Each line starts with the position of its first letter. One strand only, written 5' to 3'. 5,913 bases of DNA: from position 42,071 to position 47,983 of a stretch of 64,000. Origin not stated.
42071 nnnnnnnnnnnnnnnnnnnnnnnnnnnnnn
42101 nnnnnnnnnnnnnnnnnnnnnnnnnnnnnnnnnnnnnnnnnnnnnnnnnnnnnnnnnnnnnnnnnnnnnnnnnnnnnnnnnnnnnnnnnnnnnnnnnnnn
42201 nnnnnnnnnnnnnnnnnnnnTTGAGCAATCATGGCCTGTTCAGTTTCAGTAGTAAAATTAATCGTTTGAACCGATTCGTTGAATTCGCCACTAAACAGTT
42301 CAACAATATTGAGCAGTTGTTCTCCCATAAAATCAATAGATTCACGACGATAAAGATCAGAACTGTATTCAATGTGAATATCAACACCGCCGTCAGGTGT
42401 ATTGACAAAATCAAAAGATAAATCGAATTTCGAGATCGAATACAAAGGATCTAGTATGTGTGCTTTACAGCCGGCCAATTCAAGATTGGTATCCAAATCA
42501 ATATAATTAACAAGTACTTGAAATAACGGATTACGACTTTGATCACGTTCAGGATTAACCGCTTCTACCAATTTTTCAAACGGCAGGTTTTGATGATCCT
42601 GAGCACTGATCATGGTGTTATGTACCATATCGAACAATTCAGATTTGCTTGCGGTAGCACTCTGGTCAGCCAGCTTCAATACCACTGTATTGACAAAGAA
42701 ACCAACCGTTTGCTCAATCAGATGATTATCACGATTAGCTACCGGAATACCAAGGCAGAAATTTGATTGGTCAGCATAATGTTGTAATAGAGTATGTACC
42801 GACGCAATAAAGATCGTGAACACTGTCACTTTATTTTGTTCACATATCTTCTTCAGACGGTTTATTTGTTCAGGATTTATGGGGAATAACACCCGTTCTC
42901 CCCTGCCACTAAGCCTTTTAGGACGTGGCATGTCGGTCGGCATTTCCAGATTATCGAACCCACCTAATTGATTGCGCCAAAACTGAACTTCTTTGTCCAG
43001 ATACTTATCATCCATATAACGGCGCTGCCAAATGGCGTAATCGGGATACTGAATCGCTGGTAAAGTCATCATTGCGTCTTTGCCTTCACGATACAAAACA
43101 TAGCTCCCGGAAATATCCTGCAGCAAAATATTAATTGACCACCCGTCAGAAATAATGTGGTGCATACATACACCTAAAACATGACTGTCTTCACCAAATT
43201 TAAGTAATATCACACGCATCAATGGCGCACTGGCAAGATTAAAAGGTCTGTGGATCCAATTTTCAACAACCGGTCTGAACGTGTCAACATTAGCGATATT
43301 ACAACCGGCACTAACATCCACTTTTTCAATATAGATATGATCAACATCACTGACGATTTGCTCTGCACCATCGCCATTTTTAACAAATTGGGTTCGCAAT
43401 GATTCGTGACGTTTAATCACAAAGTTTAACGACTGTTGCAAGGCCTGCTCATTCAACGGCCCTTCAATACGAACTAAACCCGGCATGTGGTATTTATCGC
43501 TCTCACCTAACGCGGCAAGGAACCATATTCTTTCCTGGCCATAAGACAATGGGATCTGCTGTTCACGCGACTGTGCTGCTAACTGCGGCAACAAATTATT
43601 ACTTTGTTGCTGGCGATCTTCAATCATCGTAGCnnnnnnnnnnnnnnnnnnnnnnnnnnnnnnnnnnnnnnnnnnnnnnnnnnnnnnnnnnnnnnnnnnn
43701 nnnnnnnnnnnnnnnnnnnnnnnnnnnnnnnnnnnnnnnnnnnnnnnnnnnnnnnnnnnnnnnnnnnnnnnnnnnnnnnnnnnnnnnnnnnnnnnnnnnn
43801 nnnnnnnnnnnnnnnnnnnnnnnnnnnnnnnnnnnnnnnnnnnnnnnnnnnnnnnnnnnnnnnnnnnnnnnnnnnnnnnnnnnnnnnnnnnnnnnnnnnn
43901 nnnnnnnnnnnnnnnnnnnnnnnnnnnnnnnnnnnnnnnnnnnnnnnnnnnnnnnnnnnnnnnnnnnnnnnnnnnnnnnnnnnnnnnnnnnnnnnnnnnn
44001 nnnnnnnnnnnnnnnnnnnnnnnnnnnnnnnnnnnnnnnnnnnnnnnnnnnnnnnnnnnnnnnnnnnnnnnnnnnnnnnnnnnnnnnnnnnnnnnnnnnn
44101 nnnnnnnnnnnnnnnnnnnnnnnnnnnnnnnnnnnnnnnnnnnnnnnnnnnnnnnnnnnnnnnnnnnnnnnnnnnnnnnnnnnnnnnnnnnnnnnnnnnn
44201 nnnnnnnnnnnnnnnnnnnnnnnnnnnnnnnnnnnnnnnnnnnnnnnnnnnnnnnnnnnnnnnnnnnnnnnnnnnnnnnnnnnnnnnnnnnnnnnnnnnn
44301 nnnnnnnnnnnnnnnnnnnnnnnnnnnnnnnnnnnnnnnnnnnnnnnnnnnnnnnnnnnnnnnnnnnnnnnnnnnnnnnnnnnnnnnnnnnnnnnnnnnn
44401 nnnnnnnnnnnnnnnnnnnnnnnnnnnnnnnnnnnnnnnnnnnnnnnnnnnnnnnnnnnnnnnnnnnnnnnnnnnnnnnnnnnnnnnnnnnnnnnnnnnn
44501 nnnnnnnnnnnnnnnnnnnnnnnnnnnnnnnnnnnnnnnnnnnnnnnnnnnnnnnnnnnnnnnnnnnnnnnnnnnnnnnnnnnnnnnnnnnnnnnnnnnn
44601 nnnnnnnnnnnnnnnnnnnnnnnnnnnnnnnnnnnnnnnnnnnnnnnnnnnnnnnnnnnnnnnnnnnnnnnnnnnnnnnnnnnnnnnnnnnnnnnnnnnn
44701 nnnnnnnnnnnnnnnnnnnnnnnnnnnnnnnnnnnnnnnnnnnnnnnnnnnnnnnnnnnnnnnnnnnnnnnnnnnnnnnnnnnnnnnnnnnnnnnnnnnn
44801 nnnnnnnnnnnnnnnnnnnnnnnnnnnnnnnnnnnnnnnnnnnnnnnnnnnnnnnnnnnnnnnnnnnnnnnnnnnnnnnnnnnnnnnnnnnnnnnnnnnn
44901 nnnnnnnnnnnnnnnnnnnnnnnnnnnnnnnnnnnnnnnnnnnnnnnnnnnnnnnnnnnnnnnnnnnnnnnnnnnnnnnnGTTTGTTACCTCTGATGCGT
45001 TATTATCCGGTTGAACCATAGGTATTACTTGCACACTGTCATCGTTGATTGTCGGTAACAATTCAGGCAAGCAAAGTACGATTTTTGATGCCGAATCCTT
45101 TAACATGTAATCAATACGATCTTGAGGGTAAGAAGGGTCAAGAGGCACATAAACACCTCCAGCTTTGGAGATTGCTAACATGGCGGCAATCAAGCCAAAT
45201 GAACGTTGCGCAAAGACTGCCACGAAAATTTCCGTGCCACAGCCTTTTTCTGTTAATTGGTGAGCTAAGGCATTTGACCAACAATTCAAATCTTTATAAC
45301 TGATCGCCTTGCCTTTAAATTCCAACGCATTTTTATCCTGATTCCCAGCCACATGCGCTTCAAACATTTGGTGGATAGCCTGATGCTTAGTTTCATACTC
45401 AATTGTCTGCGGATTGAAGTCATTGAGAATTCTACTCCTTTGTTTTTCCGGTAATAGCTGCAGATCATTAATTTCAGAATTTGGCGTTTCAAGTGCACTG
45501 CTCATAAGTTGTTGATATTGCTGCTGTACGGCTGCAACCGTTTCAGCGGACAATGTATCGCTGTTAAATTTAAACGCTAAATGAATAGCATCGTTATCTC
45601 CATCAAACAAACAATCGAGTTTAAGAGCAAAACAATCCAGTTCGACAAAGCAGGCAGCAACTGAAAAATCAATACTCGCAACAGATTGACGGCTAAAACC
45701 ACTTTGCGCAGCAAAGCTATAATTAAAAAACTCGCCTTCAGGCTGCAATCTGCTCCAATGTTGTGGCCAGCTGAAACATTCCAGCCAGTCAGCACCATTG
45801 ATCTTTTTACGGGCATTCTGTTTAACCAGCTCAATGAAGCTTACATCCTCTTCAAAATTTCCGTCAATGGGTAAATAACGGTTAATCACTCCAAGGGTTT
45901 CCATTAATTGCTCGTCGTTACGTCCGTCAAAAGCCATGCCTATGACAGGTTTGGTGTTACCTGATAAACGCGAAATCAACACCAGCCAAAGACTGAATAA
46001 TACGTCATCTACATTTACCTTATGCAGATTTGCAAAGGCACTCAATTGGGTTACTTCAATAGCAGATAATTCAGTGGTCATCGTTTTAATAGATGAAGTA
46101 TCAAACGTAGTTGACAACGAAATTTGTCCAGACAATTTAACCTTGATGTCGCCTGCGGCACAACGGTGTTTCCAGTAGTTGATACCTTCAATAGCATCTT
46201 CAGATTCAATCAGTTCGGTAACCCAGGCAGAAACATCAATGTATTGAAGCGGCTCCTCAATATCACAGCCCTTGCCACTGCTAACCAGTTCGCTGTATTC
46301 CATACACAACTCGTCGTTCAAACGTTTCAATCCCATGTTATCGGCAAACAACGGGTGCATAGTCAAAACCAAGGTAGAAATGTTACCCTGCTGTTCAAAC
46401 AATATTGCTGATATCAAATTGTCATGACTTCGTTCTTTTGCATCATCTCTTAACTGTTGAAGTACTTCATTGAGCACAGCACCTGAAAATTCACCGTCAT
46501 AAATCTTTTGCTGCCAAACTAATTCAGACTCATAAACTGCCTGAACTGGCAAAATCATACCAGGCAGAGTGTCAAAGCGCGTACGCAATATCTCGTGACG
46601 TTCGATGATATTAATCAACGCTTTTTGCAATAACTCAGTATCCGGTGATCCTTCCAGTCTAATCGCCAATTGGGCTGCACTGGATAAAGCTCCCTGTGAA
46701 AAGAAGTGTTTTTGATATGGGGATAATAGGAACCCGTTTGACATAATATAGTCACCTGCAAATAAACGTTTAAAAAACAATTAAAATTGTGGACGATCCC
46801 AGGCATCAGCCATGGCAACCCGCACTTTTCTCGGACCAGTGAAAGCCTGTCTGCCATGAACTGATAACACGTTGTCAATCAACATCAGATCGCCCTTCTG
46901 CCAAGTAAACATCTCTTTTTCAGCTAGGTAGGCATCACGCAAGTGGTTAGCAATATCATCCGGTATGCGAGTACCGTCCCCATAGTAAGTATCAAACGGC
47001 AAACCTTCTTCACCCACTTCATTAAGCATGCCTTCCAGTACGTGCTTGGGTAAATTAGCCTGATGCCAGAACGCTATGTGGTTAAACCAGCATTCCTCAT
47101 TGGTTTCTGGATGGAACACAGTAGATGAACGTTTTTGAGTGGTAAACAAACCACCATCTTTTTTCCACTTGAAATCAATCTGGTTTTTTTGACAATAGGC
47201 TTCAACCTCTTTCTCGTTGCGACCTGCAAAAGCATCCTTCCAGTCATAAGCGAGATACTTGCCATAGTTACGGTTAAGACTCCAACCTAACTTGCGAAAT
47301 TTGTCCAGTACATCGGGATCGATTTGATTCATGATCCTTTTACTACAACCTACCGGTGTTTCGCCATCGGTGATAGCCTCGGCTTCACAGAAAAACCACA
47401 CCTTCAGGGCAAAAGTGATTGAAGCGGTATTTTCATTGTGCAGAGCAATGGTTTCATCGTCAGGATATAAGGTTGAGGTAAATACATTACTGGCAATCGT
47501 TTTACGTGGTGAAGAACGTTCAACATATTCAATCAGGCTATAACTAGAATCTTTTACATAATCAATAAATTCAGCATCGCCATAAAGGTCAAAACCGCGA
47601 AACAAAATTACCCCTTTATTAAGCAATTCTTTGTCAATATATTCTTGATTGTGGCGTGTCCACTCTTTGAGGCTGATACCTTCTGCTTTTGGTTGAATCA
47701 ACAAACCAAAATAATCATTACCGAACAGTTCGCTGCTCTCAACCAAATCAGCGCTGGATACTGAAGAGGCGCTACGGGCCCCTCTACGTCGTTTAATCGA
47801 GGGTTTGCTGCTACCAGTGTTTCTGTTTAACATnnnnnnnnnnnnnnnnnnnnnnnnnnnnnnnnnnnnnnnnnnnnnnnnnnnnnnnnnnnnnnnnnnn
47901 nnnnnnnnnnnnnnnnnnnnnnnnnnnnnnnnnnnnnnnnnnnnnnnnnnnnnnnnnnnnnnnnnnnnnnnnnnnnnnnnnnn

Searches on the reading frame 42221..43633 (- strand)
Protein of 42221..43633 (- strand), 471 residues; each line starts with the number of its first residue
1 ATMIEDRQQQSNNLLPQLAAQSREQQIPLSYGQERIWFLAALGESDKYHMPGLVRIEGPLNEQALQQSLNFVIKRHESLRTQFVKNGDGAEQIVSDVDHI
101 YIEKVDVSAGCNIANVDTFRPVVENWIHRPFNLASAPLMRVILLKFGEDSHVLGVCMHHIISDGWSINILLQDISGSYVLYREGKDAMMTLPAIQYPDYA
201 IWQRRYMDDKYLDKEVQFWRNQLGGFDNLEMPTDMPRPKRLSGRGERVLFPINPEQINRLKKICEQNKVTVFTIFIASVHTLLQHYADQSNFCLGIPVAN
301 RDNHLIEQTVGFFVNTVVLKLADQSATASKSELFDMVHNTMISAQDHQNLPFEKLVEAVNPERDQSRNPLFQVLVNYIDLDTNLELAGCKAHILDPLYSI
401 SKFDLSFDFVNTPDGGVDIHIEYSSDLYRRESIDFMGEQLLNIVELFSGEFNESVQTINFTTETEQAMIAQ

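Call 34: search_protein_families(library=pfam, proteins=[window:42221-43633:-], max_evalue=0.001)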
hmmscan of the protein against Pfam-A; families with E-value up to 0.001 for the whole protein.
window:42221-43633:- (471 aa): 1 family
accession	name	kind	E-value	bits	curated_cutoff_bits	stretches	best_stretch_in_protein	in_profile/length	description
PF00668.25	Condensation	-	2.2e-89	300.7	30.6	1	24-469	2-455/456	Condensation domain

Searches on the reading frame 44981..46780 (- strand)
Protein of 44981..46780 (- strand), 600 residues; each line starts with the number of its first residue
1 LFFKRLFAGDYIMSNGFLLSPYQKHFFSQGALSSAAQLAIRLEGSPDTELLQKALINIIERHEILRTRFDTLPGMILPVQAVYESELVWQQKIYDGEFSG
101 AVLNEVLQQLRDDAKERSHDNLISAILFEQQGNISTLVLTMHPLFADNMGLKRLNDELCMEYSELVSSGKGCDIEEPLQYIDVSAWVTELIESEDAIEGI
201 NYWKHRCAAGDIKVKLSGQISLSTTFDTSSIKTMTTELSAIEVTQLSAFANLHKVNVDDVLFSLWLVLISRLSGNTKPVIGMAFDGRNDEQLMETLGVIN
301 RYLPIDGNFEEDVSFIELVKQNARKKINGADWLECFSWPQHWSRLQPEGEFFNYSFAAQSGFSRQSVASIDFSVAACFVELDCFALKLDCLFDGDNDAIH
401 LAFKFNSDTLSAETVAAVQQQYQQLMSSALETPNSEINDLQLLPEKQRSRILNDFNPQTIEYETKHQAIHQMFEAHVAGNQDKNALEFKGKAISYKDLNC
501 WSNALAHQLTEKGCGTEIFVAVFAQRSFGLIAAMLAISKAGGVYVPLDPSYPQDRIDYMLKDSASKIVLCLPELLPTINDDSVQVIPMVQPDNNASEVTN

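Call 34: search_protein_families(library=pfam, proteins=[window:44981-46780:-], max_evalue=0.001)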
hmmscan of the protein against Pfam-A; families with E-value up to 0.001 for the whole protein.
window:44981-46780:- (600 aa): 2 families
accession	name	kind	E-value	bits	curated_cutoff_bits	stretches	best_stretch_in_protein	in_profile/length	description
PF00668.25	Condensation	-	3.6e-35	122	30.6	1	21-451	9-455/456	Condensation domain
PF00501.34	AMP-binding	-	1.1e-24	87.4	29.9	1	473-577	1-115/384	AMP-binding enzyme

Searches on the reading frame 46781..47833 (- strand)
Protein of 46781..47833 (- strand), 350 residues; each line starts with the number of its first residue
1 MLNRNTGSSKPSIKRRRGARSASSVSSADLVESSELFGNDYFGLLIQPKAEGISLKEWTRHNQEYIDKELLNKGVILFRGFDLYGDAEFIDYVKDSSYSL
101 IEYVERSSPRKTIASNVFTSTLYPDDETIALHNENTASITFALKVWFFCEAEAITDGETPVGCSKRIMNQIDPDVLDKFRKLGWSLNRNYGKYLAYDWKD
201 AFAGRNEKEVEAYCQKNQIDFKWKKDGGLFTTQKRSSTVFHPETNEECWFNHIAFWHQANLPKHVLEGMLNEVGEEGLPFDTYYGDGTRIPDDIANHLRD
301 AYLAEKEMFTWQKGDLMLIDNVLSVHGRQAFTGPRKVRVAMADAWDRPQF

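Call 4: search_protein_families(library=pfam, proteins=[window:46781-47833:-])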
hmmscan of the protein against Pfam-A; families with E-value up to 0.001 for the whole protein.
window:46781-47833:- (350 aa): 1 family
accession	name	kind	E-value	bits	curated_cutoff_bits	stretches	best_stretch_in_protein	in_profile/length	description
PF02668.22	TauD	-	2.5e-29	103.5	27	1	49-341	10-267/267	Taurine catabolism dioxygenase TauD, TfdA family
